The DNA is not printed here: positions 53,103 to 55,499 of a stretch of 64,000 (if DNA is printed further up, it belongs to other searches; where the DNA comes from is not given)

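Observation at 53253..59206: Lipid-carrier glycosylation module built around a PAP2::GT-C fusion protein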

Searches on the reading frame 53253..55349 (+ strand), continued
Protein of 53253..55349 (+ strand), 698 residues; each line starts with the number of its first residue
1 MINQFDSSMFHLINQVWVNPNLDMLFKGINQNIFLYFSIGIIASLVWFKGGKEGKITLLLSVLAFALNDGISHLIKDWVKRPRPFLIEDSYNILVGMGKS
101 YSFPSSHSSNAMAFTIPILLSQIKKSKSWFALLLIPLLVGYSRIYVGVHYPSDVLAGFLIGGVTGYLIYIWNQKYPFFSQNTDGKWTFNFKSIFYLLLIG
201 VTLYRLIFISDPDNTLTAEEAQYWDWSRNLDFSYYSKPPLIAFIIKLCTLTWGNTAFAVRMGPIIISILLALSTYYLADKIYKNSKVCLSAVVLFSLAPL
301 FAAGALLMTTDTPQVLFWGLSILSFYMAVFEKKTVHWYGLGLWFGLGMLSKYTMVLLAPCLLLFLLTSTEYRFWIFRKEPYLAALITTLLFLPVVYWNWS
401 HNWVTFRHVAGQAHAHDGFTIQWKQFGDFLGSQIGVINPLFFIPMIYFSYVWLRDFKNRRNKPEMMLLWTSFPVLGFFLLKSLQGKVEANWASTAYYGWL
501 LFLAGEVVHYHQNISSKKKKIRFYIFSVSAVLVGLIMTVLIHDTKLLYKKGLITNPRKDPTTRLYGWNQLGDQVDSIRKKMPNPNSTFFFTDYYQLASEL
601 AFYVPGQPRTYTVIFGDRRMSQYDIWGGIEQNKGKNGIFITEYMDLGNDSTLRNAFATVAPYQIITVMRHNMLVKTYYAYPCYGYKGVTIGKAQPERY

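Call 76: search_protein_families(library=pfam, proteins=[L027:9721-10098:+, L027:5766-7208:+, L027:4379-5260:+, L033:7228-7869:+, L033:6485-7237:+, L052:7755-9404:+, L052:9408-10199:+, L052:9440-11011:+, L069:9385-10368:+, L052:11350-12300:+], max_evalue=0.001)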
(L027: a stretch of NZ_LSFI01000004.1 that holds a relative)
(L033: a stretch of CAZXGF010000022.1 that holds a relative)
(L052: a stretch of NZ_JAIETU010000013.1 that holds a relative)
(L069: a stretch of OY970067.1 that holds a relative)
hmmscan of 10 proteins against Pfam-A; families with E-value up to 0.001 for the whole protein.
L027:9721-10098:+ (125 aa): 1 family
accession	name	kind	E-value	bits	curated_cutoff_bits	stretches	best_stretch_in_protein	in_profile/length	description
PF02537.21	CRCB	-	7.4e-29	100.6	32.9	1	5-117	1-103/103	CrcB-like protein, Camphor Resistance (CrcB)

L027:5766-7208:+ (480 aa): 0 families

L027:4379-5260:+ (293 aa): 2 families
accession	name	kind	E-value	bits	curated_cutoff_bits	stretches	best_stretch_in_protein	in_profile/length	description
PF17676.7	Peptidase_S66C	-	1e-27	97.6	23.7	1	173-278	1-118/120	LD-carboxypeptidase C-terminal domain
PF02016.21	Peptidase_S66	-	8.2e-24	84.5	25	1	21-133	2-121/121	LD-carboxypeptidase N-terminal domain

L033:7228-7869:+ (213 aa): 2 families
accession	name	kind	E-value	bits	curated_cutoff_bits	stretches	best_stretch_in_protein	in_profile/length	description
PF07578.16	LAB_N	-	9.9e-58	192.6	26.7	2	9-78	1-70/71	Lipid A Biosynthesis N-terminal domain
PF03083.21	MtN3_slv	-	1.9e-05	25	23.7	0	140-191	27-78/87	Sugar efflux transporter for intercellular exchange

L033:6485-7237:+ (250 aa): 3 families
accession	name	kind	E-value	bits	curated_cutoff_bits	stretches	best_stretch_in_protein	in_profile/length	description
PF00535.33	Glycos_transf_2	-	1.4e-30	106.9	23.3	1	15-176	1-167/168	Glycosyl transferase family 2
PF13641.12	Glyco_tranf_2_3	-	3.6e-06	27.6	27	1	13-116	2-107/230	Glycosyltransferase like family 2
PF10111.15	Glyco_tranf_2_2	-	5.8e-06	26.4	27.3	1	15-117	1-103/276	Glycosyltransferase like family 2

L052:7755-9404:+ (550 aa): 2 families
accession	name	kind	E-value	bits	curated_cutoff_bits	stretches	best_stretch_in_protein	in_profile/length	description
PF13231.12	PMT_2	-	9.3e-33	114.1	26.1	1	115-275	1-160/160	Dolichyl-phosphate-mannose-protein mannosyltransferase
PF02366.24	PMT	-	9.1e-10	38.9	22.7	1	113-246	59-199/245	Dolichyl-phosphate-mannose-protein mannosyltransferase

L052:9408-10199:+ (264 aa): 1 family
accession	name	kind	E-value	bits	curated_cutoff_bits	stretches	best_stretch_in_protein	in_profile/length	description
PF01569.27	PAP2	-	1.1e-16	61.2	27.2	1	111-228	4-120/130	PAP2 superfamily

L052:9440-11011:+ (524 aa): 2 families
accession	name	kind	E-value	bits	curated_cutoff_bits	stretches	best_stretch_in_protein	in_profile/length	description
PF00535.33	Glycos_transf_2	-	2.1e-25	90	23.3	1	266-430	1-166/168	Glycosyl transferase family 2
PF13641.12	Glyco_tranf_2_3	-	1.5e-05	25.5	27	1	265-372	3-113/230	Glycosyltransferase like family 2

L069:9385-10368:+ (327 aa): 1 family
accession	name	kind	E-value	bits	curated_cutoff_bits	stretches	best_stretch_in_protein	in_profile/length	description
PF03706.18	LPG_synthase_TM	-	4.7e-36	125.2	33.4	1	19-311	4-301/302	Lysylphosphatidylglycerol synthase TM region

L052:11350-12300:+ (317 aa): 1 family
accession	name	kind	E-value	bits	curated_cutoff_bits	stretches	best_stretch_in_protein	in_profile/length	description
PF03976.20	PPK2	-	2.9e-108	361.2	22.3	1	59-285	2-228/229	Polyphosphate kinase 2 (PPK2)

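Call 84: find_encoding_contigs(protein=P0007, flank=6000, max_places=1)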
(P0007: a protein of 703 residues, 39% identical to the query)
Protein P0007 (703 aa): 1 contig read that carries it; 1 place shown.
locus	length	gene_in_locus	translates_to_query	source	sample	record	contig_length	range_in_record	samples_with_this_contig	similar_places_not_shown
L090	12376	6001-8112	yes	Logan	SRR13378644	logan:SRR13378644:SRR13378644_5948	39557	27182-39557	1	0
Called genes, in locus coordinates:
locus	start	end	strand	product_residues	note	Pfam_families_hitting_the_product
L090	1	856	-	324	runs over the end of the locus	PF01073:3Beta_HSD (weak), PF01370:Epimerase, PF04321:RmlD_sub_bind, PF07993:NAD_binding_4 (faint), PF16363:GDP_Man_Dehyd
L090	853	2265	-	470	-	PF00294:PfkB, PF08543:Phos_pyr_kin (weak), PF01467:CTP_transf_like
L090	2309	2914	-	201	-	PF13580:SIS_2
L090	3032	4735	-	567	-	PF13231:PMT_2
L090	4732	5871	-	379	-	PF13439:Glyco_transf_4, PF20706:GT4-conflict, PF00534:Glycos_transf_1, PF13692:Glyco_trans_1_4, PF13524:Glyco_trans_1_2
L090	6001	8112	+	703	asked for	PF14378:PAP2_3 (weak), PF01569:PAP2, PF02366:PMT, PF13231:PMT_2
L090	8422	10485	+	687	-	PF02366:PMT, PF13231:PMT_2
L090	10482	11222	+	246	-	PF13641:Glyco_tranf_2_3 (weak), PF00535:Glycos_transf_2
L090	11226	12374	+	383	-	?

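Call 85: find_encoding_contigs(protein=P0004, flank=6000, max_places=1)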
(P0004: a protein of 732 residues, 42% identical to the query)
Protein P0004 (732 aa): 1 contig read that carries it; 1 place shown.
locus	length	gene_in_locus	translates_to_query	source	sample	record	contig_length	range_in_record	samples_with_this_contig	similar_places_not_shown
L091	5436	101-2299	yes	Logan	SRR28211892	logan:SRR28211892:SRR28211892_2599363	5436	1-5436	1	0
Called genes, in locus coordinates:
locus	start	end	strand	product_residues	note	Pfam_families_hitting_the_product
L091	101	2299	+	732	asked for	PF01569:PAP2, PF14378:PAP2_3, PF02366:PMT (weak), PF13231:PMT_2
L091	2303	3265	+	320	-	PF00535:Glycos_transf_2, PF10111:Glyco_tranf_2_2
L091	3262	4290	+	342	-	PF03706:LPG_synthase_TM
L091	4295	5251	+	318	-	PF02016:Peptidase_S66, PF17676:Peptidase_S66C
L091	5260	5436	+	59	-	?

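Call 86: find_encoding_contigs(protein=P0006, flank=6000, max_places=1)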
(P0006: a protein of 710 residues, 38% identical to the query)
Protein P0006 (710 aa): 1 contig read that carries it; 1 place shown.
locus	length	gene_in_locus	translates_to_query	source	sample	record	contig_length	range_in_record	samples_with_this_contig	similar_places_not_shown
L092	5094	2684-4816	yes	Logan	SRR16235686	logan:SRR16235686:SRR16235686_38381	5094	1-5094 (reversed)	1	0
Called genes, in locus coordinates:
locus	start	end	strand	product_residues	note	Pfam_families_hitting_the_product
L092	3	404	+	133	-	?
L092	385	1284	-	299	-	PF02527:GidB, PF13847:Methyltransf_31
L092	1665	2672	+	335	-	PF02424:ApbE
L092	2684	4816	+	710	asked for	PF14378:PAP2_3 (weak), PF01569:PAP2, PF02366:PMT (weak), PF13231:PMT_2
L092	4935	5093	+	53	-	?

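Call 88: search_protein_families(library=ncbifam, proteins=[L090:2-856:-, L090:853-2265:-, L090:2309-2914:-, L090:3032-4735:-, L090:4732-5871:-, L090:8422-10485:+, L090:10482-11222:+, L090:11226-12374:+], max_evalue=1e-8)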
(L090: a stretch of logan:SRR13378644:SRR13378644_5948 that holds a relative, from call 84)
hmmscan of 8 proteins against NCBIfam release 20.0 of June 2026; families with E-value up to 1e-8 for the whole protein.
L090:2-856:- (285 aa): 8 families
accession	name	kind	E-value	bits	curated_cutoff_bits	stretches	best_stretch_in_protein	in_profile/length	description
TIGR02197.1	heptose_epim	equivalog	7.1e-85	284.9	274.6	1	2-284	1-293/316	ADP-glyceromanno-heptose 6-epimerase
NF008360.0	PRK11150.1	equivalog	2.4e-75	253.7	452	1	1-285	1-287/310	ADP-glyceromanno-heptose 6-epimerase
TIGR01179.1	galE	equivalog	7.8e-18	64.4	262.3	1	2-244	2-267/332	UDP-glucose 4-epimerase GalE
TIGR01746.1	Thioester-redct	subfamily_domain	6.8e-10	38.7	213.35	0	63-248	85-277/371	thioester reductase domain-containing protein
NF011728.1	PRK15181.1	equivalog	8.5e-10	38.1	760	1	107-232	134-262/348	Vi polysaccharide biosynthesis UDP-N-acetylglucosaminuronic acid C-4 epimerase TviC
NF042423.1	oxyalk_red_Shew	equivalog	9.1e-10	38.1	580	1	2-202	11-201/331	2-alkyl-3-oxoalkanoate reductase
TIGR03466.1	HpnA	hypoth_equivalog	4.8e-09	35.5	367.65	1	4-124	5-123/327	hopanoid-associated sugar epimerase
TIGR01181.1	dTDP_gluc_dehyt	equivalog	9.1e-09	34.8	365.1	0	2-253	2-262/321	dTDP-glucose 4,6-dehydratase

L090:853-2265:- (470 aa): 15 families
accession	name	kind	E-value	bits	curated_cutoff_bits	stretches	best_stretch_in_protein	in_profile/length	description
NF008454.0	PRK11316.1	equivalog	2.6e-146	487.9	521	1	8-468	10-473/475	bifunctional D-glycero-beta-D-manno-heptose-7-phosphate kinase/D-glycero-beta-D-manno-heptose 1-phosphate adenylyltransferase HldE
TIGR02198.1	rfaE_dom_I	equivalog_domain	1.5e-101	339.7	345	1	9-313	8-313/315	D-glycero-beta-D-manno-heptose-7-phosphate kinase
TIGR02199.1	rfaE_dom_II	equivalog_domain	1.2e-51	174.4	181.5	1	334-464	6-140/144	D-glycero-beta-D-manno-heptose 1-phosphate adenylyltransferase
TIGR03168.1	1-PFK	subfamily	4e-28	98.2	216.4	1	38-312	24-297/305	hexose kinase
TIGR03828.1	pfkB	equivalog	5.7e-26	91.3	292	1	38-312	24-297/305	1-phosphofructokinase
TIGR02152.1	D_ribokin_bact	equivalog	7.1e-24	84.7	299.65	1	12-304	2-288/298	ribokinase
NF041320.1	pfkB_Halo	equivalog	1.3e-20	74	400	1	38-313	26-293/302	1-phosphofructokinase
TIGR00125.1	cyt_tran_rel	domain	2.3e-16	59.7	27.7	1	341-405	1-62/65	adenylyltransferase/cytidyltransferase family protein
TIGR01518.1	g3p_cytidyltrns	equivalog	3.8e-13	49.7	165.4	1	342-460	1-119/125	glycerol-3-phosphate cytidylyltransferase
NF006957.1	PRK09434.1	equivalog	4e-13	49.5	450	0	211-289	195-273/302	fructokinase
TIGR04382.1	myo_inos_iolC_N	equivalog_domain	2e-12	47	300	0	186-304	185-297/309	5-dehydro-2-deoxygluconokinase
NF008353.0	PRK11142.1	equivalog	4e-11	43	341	1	193-304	182-291/307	ribokinase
NF007068.0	PRK09513.1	equivalog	3.6e-10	39.5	432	1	48-300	38-289/312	1-phosphofructokinase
NF053626.1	RibKinHalex1628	equivalog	4e-10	39.7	330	0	49-117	39-109/293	ATP-dependent ribose-1-phosphate kinase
NF007632.0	PRK10294.1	equivalog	5e-10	39.1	353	1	48-302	37-292/310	6-phosphofructokinase II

L090:2309-2914:- (201 aa): 5 families
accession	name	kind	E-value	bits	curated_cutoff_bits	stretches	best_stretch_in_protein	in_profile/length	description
NF001628.0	PRK00414.1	equivalog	7.5e-58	195.3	265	1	8-189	6-188/192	D-sedoheptulose 7-phosphate isomerase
TIGR00441.1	gmhA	equivalog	2.9e-55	186.5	209.45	1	37-188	2-154/154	D-sedoheptulose 7-phosphate isomerase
NF010546.0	PRK13936.1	equivalog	6.3e-47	159.9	276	1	36-193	33-194/197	phosphoheptose isomerase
NF010547.0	PRK13938.1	equivalog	1.3e-37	129.4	320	1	40-192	39-192/196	D-sedoheptulose 7-phosphate isomerase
NF008138.0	PRK10886.1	equivalog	4.3e-32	111.4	352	1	36-194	31-193/196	DnaA initiator-associating protein DiaA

L090:3032-4735:- (567 aa): 1 family
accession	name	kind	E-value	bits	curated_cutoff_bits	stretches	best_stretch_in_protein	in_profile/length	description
NF009784.2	PRK13279.1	equivalog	4.1e-29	101.6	567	1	27-361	7-336/539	lipid IV(A) 4-amino-4-deoxy-L-arabinosyltransferase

L090:4732-5871:- (379 aa): 11 families
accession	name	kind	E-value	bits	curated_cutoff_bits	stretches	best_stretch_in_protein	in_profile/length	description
TIGR03449.1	mycothiol_MshA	equivalog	4.5e-25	88.4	462.5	1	153-362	176-395/406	D-inositol-3-phosphate glycosyltransferase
NF041876.1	EPS_EpsE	equivalog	1.1e-20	74.3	400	1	149-342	169-366/389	exopolysaccharide biosynthesis GT4 family glycosyltransferase EpsE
TIGR04047.1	MSMEG_0565_glyc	hypoth_equivalog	2.8e-15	56.3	259.85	1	144-357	141-361/373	MSMEG_0565 family glycosyltransferase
TIGR03999.1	thiol_BshA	equivalog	3.3e-15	55.9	273.7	1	213-345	217-347/375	N-acetyl-alpha-D-glucosaminyl L-malate synthase BshA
NF053787.1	GlcN_PG_synth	equivalog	1.8e-14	53.4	480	1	161-363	160-352/361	N-acetylglucosaminyl phosphatidylglycerol synthase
TIGR03088.1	stp2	hypoth_equivalog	1.9e-13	50.2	409.05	1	149-343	144-344/374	TIGR03088 family PEP-CTERM/XrtA system glycosyltransferase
TIGR04063.1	stp3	hypoth_equivalog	7.7e-11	41.5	442.05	1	151-347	167-371/397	TIGR04063 family PEP-CTERM/XrtA system glycosyltransferase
TIGR04157.1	glyco_rSAM_CFB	subfamily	1.4e-10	40.8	400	1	195-316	227-346/406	TIGR04157 family glycosyltransferase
TIGR02149.1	glgA_Coryne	subfamily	2.5e-10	40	302.4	1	145-333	148-347/391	glycogen synthase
TIGR04005.1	wcaL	equivalog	7.3e-10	38.3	537.6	1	147-336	184-369/406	colanic acid biosynthesis glycosyltransferase WcaL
NF012028.0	PRK15484.1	subfamily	2.2e-09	36.9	618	1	250-328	256-335/380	lipopolysaccharide N-acetylglucosaminyltransferase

L090:8422-10485:+ (687 aa): 1 family
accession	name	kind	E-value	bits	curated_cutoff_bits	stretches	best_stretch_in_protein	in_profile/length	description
NF009784.2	PRK13279.1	equivalog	6.5e-31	107.5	567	1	143-476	8-335/539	lipid IV(A) 4-amino-4-deoxy-L-arabinosyltransferase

L090:10482-11222:+ (246 aa): 11 families
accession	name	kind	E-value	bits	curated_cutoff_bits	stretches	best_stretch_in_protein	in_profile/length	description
NF007986.1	PRK10714.1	equivalog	4.2e-30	104.8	529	1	6-216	6-215/316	undecaprenyl-phosphate 4-deoxy-4-formamido-L-arabinose transferase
NF058614.1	PPMAGASynPpgS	equivalog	1.2e-14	54.3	370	1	10-199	4-194/226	polyprenyl-phospho-N-acetylgalactosaminyl synthase PpgS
NF047588.1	GlcsyltransPgfSStrep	equivalog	6e-14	52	500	1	8-213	3-207/308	glycosyltransferase PgfS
NF007482.0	PRK10073.1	equivalog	4.2e-13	49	423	1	5-123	5-119/334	glycosyltransferase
TIGR03965.1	mycofact_glyco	equivalog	8.7e-13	47.9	280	1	6-128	74-192/467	mycofactocin biosynthesis glycosyltransferase MftF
TIGR03937.1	PgaC_IcaA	equivalog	5.1e-12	45.4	422.3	1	4-114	43-150/407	poly-beta-1,6-N-acetyl-D-glucosamine synthase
NF047683.1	TeichurnBiosyTuaG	equivalog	2.8e-10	40.3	400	1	2-117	2-114/252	teichuronic acid biosynthesis protein TuaG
TIGR04182.1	glyco_TIGR04182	equivalog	3.1e-10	39.9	325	1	8-210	2-200/293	S-layer glycoprotein N-glycosyltransferase AglJ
TIGR04283.1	glyco_like_mftF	equivalog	1.1e-09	38.2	182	1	8-127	1-109/221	TIGR04283 family arsenosugar biosynthesis glycosyltransferase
NF010496.0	PRK13915.1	equivalog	1.8e-09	37.1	262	1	7-112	32-140/307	glucosyl-3-phosphoglycerate synthase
NF041875.1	EPS_EpsD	equivalog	9.3e-09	35.1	370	0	8-124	1-114/325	exopolysaccharide biosynthesis glycosyltransferase EpsD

L090:11226-12374:+ (383 aa): 5 families
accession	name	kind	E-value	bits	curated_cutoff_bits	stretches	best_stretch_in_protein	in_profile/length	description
NF004388.0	PRK05749.1-4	equivalog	1.3e-77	261.2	438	1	3-381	5-381/425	lipid IV(A) 3-deoxy-D-manno-octulosonic acid transferase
NF004385.0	PRK05749.1-1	equivalog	1.3e-62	211.9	590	1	47-381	46-380/425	lipid IV(A) 3-deoxy-D-manno-octulosonic acid transferase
NF004386.0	PRK05749.1-2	equivalog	3.5e-59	200.7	524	1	2-379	3-385/433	lipid IV(A) 3-deoxy-D-manno-octulosonic acid transferase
NF004389.0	PRK05749.1-5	equivalog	2e-52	178.4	363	1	2-363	2-356/402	lipid IV(A) 3-deoxy-D-manno-octulosonic acid transferase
NF004387.0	PRK05749.1-3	equivalog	1.9e-39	135.6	617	1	31-381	38-383/440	lipid IV(A) 3-deoxy-D-manno-octulosonic acid transferase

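Call 89: find_encoding_contigs(protein=P0018, flank=7000, max_places=1)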
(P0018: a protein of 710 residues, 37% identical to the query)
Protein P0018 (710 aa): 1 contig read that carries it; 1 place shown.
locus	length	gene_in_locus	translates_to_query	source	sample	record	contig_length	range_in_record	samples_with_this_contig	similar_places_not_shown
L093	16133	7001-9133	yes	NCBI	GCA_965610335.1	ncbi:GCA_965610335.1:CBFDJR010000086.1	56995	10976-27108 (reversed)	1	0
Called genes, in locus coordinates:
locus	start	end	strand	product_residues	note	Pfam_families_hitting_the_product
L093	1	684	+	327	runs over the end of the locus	PF00487:FA_desaturase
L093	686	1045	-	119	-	PF01627:Hpt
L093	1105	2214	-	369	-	PF07143:AttH, PF17186:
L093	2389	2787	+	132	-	PF00072:Response_reg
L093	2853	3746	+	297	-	PF01545:Cation_efflux, PF16916:ZT_dimer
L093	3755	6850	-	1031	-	PF22907:Ams1-like_1st (faint), PF01074:Glyco_hydro_38N, PF09261:Alpha-mann_mid, PF07748:Glyco_hydro_38C, PF17677:Glyco_hydro38C2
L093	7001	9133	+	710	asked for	PF01569:PAP2, PF02366:PMT, PF13231:PMT_2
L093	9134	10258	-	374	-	PF03739:LptF_LptG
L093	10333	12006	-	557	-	PF02366:PMT, PF13231:PMT_2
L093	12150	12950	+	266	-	PF14378:PAP2_3 (weak), PF01569:PAP2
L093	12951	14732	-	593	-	PF13231:PMT_2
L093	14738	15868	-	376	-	PF00106:adh_short (weak), PF01073:3Beta_HSD, PF01370:Epimerase, PF02719:Polysacc_synt_2, PF13460:NAD_binding_10, PF16363:GDP_Man_Dehyd, PF01370:Epimerase, PF16363:GDP_Man_Dehyd, +2 more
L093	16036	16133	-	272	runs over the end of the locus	-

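Call 90: find_encoding_contigs(protein=P0042, flank=7000, max_places=1)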
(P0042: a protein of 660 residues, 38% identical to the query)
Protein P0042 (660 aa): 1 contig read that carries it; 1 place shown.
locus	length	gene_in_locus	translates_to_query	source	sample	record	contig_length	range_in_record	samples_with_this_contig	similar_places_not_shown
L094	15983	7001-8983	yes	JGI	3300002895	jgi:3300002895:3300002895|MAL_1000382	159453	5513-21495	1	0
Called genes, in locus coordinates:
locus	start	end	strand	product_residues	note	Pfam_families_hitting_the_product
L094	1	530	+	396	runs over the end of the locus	PF03916:NrfD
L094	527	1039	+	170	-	PF02613:Nitrate_red_del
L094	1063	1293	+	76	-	PF09527:ATPase_gene1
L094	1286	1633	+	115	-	-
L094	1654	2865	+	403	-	PF00291:PALP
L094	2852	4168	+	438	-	PF00342:PGI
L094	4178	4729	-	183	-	PF00565:SNase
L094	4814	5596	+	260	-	-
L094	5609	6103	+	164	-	PF02915:Rubrerythrin (faint)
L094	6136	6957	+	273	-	PF05681:Fumerase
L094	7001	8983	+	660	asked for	PF01569:PAP2, PF14378:PAP2_3 (weak), PF02366:PMT, PF13231:PMT_2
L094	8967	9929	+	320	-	PF00535:Glycos_transf_2, PF10111:Glyco_tranf_2_2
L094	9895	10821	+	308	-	PF03706:LPG_synthase_TM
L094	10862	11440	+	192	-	PF05683:Fumerase_C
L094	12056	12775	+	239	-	PF00882:Zn_dep_PLPC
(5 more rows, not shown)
